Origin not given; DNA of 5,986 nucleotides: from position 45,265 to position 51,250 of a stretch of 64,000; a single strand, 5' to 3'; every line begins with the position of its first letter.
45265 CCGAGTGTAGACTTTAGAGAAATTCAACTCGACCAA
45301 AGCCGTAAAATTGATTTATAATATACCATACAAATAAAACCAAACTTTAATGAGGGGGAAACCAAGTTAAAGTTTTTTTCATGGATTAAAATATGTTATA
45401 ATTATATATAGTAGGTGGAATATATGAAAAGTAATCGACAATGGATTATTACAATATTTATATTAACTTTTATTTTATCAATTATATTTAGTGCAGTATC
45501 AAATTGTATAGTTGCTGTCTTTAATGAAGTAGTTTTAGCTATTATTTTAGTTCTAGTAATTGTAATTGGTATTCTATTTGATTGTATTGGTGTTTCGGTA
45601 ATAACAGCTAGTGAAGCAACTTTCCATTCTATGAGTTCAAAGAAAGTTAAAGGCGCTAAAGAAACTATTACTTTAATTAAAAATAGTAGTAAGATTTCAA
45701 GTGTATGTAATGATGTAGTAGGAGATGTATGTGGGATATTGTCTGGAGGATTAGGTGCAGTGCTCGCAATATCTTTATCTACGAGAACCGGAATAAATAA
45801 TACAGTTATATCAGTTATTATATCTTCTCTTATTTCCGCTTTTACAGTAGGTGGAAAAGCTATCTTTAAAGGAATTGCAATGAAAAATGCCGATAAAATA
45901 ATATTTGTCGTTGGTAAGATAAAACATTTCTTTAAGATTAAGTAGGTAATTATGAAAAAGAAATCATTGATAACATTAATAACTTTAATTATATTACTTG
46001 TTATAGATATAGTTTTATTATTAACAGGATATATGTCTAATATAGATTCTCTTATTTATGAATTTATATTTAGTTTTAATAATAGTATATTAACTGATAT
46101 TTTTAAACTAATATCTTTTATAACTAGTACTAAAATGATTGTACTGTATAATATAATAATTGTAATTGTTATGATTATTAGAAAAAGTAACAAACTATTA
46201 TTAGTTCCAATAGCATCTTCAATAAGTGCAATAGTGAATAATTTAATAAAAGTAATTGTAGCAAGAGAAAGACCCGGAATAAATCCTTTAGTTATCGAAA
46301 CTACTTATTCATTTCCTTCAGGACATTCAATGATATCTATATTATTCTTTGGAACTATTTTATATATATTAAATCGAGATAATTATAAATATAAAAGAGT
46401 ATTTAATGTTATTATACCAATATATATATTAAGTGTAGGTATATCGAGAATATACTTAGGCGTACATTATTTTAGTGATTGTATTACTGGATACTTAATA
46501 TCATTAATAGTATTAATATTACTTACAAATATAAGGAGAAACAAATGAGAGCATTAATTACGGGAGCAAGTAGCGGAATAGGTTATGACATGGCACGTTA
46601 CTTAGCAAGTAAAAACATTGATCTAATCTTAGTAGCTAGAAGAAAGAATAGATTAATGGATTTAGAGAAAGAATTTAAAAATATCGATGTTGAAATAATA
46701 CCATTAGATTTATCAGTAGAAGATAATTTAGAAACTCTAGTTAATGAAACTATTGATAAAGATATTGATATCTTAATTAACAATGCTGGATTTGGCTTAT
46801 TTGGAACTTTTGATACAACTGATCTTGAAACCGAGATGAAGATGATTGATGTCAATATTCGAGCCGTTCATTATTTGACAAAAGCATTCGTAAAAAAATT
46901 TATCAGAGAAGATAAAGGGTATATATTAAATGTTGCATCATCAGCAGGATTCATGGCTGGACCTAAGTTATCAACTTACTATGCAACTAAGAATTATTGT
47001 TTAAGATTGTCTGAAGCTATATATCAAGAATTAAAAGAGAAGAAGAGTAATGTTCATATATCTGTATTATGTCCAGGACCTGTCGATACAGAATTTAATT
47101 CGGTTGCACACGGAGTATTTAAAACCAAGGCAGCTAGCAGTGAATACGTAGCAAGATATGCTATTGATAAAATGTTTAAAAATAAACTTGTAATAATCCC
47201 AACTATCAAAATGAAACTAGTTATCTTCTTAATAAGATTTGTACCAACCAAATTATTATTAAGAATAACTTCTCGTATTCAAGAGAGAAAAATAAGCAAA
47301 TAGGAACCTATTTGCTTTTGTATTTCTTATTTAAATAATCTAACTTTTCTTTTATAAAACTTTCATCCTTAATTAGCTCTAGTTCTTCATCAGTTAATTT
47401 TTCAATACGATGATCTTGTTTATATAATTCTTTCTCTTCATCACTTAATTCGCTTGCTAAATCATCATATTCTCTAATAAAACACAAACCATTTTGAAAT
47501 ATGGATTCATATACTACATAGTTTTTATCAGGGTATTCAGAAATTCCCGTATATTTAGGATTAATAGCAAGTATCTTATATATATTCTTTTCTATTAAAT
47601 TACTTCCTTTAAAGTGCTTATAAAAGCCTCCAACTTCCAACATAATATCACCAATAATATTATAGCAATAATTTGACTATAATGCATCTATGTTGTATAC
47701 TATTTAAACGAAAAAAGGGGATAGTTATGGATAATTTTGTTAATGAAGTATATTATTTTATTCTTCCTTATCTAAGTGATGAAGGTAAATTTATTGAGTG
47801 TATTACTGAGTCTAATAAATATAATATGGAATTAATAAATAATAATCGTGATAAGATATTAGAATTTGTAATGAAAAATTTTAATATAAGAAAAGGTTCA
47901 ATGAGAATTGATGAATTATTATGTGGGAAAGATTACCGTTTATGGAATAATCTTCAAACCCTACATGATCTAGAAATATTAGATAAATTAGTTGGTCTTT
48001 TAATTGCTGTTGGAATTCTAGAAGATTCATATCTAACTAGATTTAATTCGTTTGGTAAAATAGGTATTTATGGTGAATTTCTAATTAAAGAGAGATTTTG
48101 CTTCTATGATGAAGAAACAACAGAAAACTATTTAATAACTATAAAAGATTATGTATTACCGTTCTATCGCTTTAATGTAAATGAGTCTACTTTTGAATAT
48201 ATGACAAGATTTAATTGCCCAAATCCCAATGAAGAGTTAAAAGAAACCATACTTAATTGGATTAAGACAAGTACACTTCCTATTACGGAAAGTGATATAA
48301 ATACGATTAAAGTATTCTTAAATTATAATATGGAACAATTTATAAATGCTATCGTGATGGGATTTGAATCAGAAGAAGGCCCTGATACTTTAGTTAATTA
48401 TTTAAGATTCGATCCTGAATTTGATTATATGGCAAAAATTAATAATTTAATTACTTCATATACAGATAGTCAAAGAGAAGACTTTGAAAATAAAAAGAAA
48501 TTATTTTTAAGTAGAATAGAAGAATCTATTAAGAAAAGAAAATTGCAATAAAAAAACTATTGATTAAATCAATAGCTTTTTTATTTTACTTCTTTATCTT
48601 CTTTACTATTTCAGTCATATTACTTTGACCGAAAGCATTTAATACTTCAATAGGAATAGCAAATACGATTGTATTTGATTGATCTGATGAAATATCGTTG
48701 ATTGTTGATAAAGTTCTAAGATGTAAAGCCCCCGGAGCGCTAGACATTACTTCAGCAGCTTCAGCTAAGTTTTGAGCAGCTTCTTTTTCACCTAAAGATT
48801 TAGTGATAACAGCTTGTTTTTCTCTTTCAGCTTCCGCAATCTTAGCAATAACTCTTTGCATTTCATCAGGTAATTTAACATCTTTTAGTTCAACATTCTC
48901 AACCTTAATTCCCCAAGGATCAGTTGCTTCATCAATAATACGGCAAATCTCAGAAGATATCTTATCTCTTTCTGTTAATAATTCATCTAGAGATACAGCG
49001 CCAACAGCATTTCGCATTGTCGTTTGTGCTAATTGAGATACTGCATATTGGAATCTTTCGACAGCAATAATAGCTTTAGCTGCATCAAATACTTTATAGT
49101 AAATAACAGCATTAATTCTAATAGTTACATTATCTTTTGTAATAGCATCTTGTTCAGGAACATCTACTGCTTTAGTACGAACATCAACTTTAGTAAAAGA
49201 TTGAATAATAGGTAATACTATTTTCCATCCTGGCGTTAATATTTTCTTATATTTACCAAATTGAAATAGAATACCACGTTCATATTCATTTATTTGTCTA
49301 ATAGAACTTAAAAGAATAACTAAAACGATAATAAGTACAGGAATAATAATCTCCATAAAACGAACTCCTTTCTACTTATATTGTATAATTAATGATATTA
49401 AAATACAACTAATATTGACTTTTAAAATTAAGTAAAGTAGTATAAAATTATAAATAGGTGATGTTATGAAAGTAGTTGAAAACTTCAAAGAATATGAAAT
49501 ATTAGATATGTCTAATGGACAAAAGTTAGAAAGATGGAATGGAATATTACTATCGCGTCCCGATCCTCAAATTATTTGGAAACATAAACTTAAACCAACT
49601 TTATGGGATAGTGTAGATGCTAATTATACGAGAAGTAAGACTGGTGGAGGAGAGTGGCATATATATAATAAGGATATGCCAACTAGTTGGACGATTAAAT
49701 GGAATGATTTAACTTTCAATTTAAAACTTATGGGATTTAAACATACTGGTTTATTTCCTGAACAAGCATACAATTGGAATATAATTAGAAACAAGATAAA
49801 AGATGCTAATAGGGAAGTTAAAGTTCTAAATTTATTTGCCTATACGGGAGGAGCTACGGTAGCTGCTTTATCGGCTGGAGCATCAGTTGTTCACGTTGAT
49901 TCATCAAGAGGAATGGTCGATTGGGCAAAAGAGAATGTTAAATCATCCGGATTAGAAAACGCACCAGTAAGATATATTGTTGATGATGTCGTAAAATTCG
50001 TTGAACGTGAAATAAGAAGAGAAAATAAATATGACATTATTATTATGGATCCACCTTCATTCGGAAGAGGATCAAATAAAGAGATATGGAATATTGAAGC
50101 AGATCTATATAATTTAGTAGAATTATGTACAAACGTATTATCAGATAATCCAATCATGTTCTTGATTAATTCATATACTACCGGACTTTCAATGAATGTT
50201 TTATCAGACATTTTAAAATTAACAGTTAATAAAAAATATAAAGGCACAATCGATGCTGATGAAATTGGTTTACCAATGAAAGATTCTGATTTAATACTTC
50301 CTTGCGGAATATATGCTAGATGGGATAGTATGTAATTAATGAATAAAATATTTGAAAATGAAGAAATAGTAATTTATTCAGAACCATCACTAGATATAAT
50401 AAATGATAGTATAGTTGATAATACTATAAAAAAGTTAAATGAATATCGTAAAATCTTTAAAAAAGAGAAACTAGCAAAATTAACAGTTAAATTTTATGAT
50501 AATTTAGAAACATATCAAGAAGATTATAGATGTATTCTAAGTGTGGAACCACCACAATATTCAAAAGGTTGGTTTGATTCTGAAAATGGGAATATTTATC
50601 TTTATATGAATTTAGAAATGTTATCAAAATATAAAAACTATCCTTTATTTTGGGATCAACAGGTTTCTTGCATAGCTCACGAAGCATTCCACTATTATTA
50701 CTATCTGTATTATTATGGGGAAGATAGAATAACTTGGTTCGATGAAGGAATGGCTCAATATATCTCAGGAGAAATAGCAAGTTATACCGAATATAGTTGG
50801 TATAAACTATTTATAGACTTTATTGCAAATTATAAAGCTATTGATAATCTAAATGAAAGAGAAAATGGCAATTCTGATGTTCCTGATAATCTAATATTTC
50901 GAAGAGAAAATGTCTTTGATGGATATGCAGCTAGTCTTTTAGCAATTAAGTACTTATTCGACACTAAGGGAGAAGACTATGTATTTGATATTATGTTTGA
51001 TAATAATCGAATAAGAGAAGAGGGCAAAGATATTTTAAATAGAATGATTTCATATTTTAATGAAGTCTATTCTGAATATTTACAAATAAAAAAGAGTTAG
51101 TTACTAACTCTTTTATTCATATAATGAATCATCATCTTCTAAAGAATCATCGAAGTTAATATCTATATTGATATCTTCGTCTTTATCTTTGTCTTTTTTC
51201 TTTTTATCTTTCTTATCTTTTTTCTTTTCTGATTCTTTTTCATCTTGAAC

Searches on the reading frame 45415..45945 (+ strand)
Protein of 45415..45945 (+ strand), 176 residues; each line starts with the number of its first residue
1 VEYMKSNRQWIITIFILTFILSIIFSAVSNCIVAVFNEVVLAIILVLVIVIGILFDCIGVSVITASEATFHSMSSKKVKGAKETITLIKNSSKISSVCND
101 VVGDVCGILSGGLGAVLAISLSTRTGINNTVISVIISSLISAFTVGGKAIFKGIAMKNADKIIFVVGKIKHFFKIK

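Call 107: search_protein_families(library=pfam, proteins=[window:45415-45945:+], max_evalue=0.001)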
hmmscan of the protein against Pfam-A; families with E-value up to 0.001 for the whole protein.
window:45415-45945:+ (176 aa): 1 family
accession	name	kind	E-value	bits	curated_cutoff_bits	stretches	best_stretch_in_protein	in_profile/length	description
PF01595.25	CNNM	-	1.6e-05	25.1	28.4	1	43-173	1-127/181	Cyclin M transmembrane N-terminal domain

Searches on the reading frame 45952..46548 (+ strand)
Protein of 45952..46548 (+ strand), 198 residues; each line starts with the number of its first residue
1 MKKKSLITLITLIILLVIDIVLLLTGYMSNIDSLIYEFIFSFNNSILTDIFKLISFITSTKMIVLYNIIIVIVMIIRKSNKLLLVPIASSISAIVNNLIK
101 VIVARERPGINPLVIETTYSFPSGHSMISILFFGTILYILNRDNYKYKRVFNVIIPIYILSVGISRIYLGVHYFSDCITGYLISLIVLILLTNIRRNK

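Call 107: search_protein_families(library=pfam, proteins=[window:45952-46548:+], max_evalue=0.001)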
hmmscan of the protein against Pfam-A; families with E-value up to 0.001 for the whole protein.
window:45952-46548:+ (198 aa): 2 families
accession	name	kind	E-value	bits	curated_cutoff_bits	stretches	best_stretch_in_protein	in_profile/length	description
PF01569.27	PAP2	-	2.5e-22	79.5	27.2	1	89-197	9-127/130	PAP2 superfamily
PF14378.12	PAP2_3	-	3.8e-07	30.5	27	1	116-189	122-189/190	PAP2 superfamily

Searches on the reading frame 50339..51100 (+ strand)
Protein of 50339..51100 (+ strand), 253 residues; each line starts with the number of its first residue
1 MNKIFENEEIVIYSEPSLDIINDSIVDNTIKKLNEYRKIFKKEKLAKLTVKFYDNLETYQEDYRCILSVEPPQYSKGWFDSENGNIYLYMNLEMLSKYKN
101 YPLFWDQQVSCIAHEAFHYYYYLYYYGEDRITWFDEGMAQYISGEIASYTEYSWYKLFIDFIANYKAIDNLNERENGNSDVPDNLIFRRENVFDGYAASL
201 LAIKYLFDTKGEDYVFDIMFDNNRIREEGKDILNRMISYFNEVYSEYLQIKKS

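Call 3: search_protein_families(library=pfam, proteins=[window:50339-51100:+], max_evalue=1)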
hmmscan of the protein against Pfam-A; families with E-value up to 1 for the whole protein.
window:50339-51100:+ (253 aa): 1 family
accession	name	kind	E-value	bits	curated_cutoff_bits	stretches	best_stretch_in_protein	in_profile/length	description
PF07607.17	DUF1570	-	0.015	16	22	1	109-215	2-116/129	Protein of unknown function (DUF1570)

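Call 4: search_protein_families(library=ncbifam, proteins=[window:50339-51100:+], max_evalue=1)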
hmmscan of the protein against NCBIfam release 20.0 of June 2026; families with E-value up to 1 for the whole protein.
window:50339-51100:+ (253 aa): 1 family
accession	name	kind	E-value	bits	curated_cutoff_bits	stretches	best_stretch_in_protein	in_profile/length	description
NF033876.2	flagella_HExxH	equivalog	4.4e-06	26.4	205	1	18-219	46-226/384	flagellinolysin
